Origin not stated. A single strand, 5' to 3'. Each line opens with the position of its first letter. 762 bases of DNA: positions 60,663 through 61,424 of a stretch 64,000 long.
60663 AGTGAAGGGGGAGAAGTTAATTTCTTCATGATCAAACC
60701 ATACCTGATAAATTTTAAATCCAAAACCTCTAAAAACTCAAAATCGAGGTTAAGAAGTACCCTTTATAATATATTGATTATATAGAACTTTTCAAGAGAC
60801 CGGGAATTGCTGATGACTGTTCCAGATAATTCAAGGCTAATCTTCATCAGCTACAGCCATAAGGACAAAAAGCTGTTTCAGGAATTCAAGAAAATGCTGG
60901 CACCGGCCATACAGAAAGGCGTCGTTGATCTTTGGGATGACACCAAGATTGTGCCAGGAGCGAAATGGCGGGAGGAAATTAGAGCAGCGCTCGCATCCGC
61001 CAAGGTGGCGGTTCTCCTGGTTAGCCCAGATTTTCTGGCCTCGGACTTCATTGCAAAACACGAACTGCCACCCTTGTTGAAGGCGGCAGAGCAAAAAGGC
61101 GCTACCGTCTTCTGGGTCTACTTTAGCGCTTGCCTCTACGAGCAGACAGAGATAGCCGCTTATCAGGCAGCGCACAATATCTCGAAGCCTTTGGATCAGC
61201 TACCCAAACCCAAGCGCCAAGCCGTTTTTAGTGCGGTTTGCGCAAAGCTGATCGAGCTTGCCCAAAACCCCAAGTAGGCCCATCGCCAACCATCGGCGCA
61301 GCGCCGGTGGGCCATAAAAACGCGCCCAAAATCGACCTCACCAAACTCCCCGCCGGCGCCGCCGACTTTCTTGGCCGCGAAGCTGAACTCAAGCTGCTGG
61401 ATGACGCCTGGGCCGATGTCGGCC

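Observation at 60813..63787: TIR-domain gene followed by an NB-ARC/STAND ATPase with TPR-like repeats, bracketed by IS elements: a candidate antiphage system, possibly a single frameshifted TIR-STAND gene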

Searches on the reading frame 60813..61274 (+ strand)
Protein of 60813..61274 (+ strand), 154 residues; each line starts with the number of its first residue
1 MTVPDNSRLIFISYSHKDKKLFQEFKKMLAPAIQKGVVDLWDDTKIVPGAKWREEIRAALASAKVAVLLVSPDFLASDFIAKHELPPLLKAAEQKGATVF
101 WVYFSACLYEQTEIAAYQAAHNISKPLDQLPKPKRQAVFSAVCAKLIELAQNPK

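Call 5: search_protein_families(library=padloc, proteins=[window:60813-61274:+], max_evalue=0.01)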
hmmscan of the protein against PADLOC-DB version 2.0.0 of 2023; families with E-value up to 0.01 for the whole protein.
window:60813-61274:+ (154 aa): 12 families
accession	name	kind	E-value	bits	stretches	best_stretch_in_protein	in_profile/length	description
PDLC00420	ThsB1|ThsB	-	5.8e-20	69.7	1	10-132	4-126/319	TIR-like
PDLC02012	SAVED5--SAVED_TIR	-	4.7e-14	50.3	1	9-113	15-112/404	-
PDLC05062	PDC-S66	-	3e-08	31.4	1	10-100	151-238/282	-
PDLC00728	Effector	-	2.1e-06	25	1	4-97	6-97/432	TIR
PDLC00727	Effector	-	4.8e-06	23.3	1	10-93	176-257/590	TIR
PDLC02013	SAVED5--SAVED_TIR_JAB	-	5.4e-05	19.9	1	10-94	175-257/584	-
PDLC02400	Aga_TIR-PNTD1-PNTD2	-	0.0019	14.5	1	19-95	195-272/639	Class I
PDLC00419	ThsB1|ThsB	-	0.0028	15.5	1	7-67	27-88/165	TIR-like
PDLC00436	ThsB1|ThsB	-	0.0038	14.8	1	8-73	36-102/183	TIR-like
PDLC00434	ThsB1|ThsB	-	0.0074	13.4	1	7-85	138-213/396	TIR-like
PDLC00418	ThsB1|ThsB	-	0.0083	14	0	6-80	3-81/155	TIR-like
PDLC03922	MkoB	-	0.0087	13.4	1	43-101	304-358/610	-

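Call 7: search_protein_families(library=pfam, proteins=[window:60813-61274:+], max_evalue=0.01)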
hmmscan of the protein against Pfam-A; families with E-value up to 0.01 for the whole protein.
window:60813-61274:+ (154 aa): 3 families
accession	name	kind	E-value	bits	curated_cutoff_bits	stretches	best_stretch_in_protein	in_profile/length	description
PF13676.11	TIR_2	-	2.4e-13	51.1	28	1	10-108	1-95/122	TIR domain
PF01582.25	TIR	-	7.7e-06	26.3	21.3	1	12-105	3-97/179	TIR domain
PF08937.16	ThsB_TIR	-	0.0014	19.4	21.2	1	11-80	1-76/100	Thoeris protein ThsB, TIR-like domain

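Call 32: find_homologous_proteins(query=A1, max_evalue=1e-10)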
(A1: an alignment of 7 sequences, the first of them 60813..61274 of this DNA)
Query A1 (7 sequences) (154 aa, profile of the alignment): 3864 proteins with E <= 1e-10 among 6379 candidates; the best 120 are listed.
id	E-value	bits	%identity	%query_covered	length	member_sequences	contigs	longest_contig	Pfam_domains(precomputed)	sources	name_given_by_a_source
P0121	8.0e-79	281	37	100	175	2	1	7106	PF01582.26,PF13676.12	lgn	-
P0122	2.8e-78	280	34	99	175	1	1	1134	PF13676.12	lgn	-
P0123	4.1e-76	273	33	99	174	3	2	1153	PF13676.12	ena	-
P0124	1.2e-69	251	34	100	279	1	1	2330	PF13676.12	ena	-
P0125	1.5e-69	251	33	100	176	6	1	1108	PF01582.26,PF13676.12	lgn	-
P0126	2.6e-68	247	33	99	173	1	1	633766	PF01582.26,PF13676.12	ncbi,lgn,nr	ncbi:MAG TPA: toll/interleukin-1 receptor domain-containing protein [Pyrinomonadaceae bacterium]|nr:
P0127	9.4e-67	242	32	94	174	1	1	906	PF01582.26,PF13676.12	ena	-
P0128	2.0e-66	241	33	94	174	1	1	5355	PF01582.26,PF13676.12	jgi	jgi:hypothetical protein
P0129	2.2e-66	241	33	96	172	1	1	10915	PF01582.26,PF13676.12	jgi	jgi:hypothetical protein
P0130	2.5e-66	241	31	94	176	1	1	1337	PF01582.26,PF13676.12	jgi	jgi:hypothetical protein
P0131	4.6e-66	240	32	99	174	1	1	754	PF01582.26,PF13676.12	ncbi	-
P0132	7.9e-66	239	34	79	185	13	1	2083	PF01582.26,PF13676.12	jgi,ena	-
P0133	2.0e-65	238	33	94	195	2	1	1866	PF01582.26,PF13676.12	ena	-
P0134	4.4e-65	237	32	94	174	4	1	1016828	PF01582.26,PF13676.12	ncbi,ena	-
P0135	4.9e-65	236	33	99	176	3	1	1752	PF01582.26,PF13676.12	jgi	jgi:hypothetical protein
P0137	1.3e-64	235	39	68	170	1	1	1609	PF01582.26,PF13676.12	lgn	-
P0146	2.5e-63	231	100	100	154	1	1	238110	PF01582.26,PF13676.12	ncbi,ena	-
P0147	5.8e-63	230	77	100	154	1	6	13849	PF13676.12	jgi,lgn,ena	-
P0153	2.5e-62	228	33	94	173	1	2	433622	PF01582.26,PF13676.12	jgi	jgi:hypothetical protein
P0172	3.7e-57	211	32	94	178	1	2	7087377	PF01582.26,PF13676.12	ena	-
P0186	3.3e-56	208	36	94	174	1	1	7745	PF13676.12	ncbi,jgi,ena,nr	ncbi:MAG TPA: toll/interleukin-1 receptor domain-containing protein [Candidatus Binatia bacterium]|n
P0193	1.2e-55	206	35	99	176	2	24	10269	PF01582.26,PF13676.12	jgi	jgi:internalin A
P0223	9.7e-54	200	33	94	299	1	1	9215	PF19955.6,PF13676.12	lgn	-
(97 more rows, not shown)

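Call 35: find_encoding_contigs(protein=P0126, flank=5000, max_places=2)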
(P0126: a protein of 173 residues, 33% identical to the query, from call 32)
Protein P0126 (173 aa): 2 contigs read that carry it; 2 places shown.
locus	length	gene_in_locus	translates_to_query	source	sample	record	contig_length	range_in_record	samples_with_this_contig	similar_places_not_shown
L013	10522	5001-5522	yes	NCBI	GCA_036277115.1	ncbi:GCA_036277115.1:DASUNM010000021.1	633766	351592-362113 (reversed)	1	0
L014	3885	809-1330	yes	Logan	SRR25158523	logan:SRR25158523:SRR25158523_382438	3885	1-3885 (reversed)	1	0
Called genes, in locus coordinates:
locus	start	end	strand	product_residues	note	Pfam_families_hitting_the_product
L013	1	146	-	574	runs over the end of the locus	PF04389:Peptidase_M28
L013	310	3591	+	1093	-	PF25596:CPSase_L_D1, PF02786:CPSase_L_D2, PF02787:CPSase_L_D3, PF25596:CPSase_L_D1, PF02222:ATP-grasp, PF02786:CPSase_L_D2, PF07478:Dala_Dala_lig_C, PF15632:ATPgrasp_Ter, +4 more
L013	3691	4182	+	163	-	PF00994:MoCF_biosynth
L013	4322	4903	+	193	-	PF03544:TonB_C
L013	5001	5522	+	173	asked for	PF01582:TIR (weak), PF13676:TIR_2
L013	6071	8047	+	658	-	-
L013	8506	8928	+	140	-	PF00507:Oxidored_q4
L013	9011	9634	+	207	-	PF01058:Oxidored_q6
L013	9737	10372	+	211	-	-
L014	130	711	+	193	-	PF03544:TonB_C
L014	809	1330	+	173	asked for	PF01582:TIR (weak), PF13676:TIR_2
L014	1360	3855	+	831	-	-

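Call 36: find_encoding_contigs(protein=P0172, flank=5000, max_places=2)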
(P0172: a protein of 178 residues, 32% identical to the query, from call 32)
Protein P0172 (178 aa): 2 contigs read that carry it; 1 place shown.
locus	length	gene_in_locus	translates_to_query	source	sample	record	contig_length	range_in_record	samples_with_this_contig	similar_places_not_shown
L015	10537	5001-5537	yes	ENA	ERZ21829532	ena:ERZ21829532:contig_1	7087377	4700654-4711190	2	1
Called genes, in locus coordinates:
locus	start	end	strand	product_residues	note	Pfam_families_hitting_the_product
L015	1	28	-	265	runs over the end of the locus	PF01435:Peptidase_M48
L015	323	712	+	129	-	PF01042:Ribonuc_L-PSP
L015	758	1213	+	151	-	PF03692:CxxCxxCC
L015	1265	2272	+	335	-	-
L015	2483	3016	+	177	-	PF00462:Glutaredoxin (faint), PF02798:GST_N (faint), PF13417:GST_N_3 (weak), PF13409:GST_N_2, PF13417:GST_N_3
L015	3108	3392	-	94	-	-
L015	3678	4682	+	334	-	PF01073:3Beta_HSD, PF01370:Epimerase, PF02719:Polysacc_synt_2 (weak), PF04321:RmlD_sub_bind, PF05368:NmrA, PF07993:NAD_binding_4 (weak), PF13460:NAD_binding_10, PF16363:GDP_Man_Dehyd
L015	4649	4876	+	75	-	-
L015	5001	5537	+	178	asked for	PF01582:TIR, PF13676:TIR_2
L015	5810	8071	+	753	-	-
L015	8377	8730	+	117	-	PF13302:Acetyltransf_3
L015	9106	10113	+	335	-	PF00296:Bac_luciferase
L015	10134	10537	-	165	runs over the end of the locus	PF13664:DUF4149 (weak)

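Call 37: find_encoding_contigs(protein=P0193, flank=5000, max_places=6)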
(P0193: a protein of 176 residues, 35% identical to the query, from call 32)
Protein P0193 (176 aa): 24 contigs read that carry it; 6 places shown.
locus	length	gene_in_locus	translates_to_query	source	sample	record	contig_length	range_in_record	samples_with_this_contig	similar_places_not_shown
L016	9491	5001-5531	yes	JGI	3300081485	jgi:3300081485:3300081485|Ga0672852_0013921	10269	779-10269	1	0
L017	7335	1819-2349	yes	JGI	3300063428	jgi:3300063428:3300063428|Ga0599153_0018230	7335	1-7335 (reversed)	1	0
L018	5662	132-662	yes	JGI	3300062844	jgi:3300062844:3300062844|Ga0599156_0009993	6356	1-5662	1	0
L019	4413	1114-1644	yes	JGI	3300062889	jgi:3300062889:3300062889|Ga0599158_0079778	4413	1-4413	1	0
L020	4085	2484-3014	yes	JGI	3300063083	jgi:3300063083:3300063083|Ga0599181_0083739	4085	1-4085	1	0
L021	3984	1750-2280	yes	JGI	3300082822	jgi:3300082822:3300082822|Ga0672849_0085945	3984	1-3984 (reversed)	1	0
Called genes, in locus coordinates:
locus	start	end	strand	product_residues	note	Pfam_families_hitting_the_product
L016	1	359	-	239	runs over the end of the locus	PF05988:DUF899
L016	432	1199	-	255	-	PF01261:AP_endonuc_2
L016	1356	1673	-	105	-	-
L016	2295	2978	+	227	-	PF03734:YkuD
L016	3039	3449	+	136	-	-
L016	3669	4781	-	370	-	PF01471:PG_binding_1 (weak), PF03734:YkuD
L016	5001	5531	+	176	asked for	PF01582:TIR (weak), PF13676:TIR_2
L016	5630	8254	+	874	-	-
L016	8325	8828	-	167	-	-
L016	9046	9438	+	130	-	-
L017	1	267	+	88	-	?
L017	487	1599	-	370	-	PF01471:PG_binding_1 (weak), PF03734:YkuD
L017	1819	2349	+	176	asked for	PF01582:TIR (weak), PF13676:TIR_2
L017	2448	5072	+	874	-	-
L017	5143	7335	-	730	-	?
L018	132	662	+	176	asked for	PF01582:TIR (weak), PF13676:TIR_2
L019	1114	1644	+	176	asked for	PF01582:TIR (weak), PF13676:TIR_2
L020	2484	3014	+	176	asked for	PF01582:TIR (weak), PF13676:TIR_2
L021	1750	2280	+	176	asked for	PF01582:TIR (weak), PF13676:TIR_2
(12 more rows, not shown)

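Call 41: find_encoding_contigs(protein=P0137, flank=3000, max_places=2)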
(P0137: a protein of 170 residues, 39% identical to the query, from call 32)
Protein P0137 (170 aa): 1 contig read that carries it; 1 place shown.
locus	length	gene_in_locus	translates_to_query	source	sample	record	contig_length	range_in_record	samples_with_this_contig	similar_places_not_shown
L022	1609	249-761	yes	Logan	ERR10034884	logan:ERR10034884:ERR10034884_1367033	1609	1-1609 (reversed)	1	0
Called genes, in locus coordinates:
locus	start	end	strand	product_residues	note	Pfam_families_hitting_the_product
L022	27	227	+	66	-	-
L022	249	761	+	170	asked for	PF01582:TIR, PF13676:TIR_2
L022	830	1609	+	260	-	?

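Call 42: find_encoding_contigs(protein=P0153, flank=4000, max_places=2)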
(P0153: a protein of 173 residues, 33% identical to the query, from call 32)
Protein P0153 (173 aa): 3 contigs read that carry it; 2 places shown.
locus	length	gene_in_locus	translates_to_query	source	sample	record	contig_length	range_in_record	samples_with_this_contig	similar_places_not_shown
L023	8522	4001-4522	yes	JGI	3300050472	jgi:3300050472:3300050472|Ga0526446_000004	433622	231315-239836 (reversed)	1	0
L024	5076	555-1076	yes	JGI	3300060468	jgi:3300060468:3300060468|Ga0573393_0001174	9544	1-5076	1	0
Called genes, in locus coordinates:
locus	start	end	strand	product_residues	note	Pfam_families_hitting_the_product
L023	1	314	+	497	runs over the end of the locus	-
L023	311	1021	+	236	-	PF01144:CoA_trans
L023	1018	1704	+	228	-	PF01144:CoA_trans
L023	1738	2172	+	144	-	PF13366:PDDEXK_3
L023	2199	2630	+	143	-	PF05635:23S_rRNA_IVP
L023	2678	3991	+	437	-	PF00202:Aminotran_3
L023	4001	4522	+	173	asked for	PF01582:TIR, PF13676:TIR_2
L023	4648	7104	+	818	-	PF13424:TPR_12 (faint)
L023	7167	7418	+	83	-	-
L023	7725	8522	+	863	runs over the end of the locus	PF02463:SMC_N (faint), PF13476:AAA_23 (weak), PF13166:AAA_13, PF13304:AAA_21 (weak)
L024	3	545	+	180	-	?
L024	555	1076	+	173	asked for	PF01582:TIR, PF13676:TIR_2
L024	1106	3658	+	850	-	PF13424:TPR_12 (faint)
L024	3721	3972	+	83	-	-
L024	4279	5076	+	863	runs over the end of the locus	PF02463:SMC_N (faint), PF13476:AAA_23 (weak), PF13166:AAA_13, PF13304:AAA_21 (weak)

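Call 52: search_protein_families(library=ncbifam, proteins=[window:60813-61274:+], max_evalue=0.01)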
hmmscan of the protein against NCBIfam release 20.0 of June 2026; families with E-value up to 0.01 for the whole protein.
window:60813-61274:+ (154 aa): 2 families
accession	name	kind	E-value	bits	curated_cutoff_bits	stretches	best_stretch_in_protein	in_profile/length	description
NF040588.1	FxsC_Nterm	equivalog_domain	2.4e-05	24.3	130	1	29-82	31-90/182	TIR-like protein FxsC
NF058526.1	Thoeris_type3_ThcB4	equivalog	0.0042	16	220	1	6-80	126-198/375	Thoeris type III anti-phage system protein ThcB4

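Call 53: search_solved_structures(query=window:60813-61274:+, max_evalue=0.01)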
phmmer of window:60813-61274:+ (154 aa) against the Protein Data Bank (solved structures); distinct sequences matched with E-value up to 0.01: 2.
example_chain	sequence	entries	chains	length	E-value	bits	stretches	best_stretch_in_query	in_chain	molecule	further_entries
7uwg_A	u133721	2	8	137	0.0004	24.1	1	10-96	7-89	Molecular chaperone Tir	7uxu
8g83_A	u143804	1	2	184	0.00086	23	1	10-96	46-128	NAD(+) hydrolase AbTIR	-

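Call 54: list_cluster_members(proteins=[P0001, P0146, P0015, P0147])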
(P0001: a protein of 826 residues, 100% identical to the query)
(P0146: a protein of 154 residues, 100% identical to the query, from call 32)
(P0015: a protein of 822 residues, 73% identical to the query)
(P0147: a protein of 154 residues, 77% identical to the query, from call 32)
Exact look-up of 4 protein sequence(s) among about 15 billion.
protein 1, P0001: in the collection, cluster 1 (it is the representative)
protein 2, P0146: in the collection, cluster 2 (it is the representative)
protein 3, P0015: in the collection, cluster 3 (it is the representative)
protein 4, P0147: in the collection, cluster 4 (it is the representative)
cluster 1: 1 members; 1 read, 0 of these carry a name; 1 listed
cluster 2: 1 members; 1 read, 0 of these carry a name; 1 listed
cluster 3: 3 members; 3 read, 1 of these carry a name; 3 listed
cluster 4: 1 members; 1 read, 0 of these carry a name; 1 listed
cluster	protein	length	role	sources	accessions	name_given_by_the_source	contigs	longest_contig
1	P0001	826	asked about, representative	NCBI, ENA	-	-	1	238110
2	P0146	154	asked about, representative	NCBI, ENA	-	-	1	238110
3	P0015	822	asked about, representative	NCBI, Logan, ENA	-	-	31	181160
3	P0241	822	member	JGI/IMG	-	tetratricopeptide (TPR) repeat protein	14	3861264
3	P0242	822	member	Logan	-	-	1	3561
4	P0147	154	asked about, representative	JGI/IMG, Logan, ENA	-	-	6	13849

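Call 67: search_protein_representatives(protein=P0121)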
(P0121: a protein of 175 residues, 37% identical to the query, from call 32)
Query: 175 residues. Proteins with E-value up to 0.001 (for the whole library): 19624; up to 1e-10: 5951; up to 1e-30: 201. The best 150 are listed.
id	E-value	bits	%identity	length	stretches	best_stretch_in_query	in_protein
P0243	5.1e-101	351.9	58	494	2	2-170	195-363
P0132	7.0e-85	299.4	79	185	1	7-169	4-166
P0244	2.1e-84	297.8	79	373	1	6-171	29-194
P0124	2.5e-83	294.3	77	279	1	1-173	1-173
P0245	2.0e-82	291.3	78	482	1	5-170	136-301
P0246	6.6e-80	283.2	76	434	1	7-171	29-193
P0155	4.9e-76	270.6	76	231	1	8-167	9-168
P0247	7.2e-76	270.0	73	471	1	5-170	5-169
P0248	2.7e-74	264.9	72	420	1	3-172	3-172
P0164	1.2e-73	262.7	71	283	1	3-172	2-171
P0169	3.6e-73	261.2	74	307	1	11-171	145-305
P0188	1.4e-69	249.6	76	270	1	6-145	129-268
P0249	2.5e-69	248.7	69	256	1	7-174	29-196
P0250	3.3e-68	245.1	72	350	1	9-174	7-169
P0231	9.8e-68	243.6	66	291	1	6-172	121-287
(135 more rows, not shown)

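Call 75: search_solved_structures(query=window:60813-61274:+, max_evalue=0.01, show_alignments=2)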
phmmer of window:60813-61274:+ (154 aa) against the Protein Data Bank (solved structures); distinct sequences matched with E-value up to 0.01: 2.
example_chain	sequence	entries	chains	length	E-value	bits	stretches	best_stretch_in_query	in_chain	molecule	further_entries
7uwg_A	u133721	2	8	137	0.0004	24.1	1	10-96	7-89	Molecular chaperone Tir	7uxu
8g83_A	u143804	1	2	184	0.00086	23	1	10-96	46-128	NAD(+) hydrolase AbTIR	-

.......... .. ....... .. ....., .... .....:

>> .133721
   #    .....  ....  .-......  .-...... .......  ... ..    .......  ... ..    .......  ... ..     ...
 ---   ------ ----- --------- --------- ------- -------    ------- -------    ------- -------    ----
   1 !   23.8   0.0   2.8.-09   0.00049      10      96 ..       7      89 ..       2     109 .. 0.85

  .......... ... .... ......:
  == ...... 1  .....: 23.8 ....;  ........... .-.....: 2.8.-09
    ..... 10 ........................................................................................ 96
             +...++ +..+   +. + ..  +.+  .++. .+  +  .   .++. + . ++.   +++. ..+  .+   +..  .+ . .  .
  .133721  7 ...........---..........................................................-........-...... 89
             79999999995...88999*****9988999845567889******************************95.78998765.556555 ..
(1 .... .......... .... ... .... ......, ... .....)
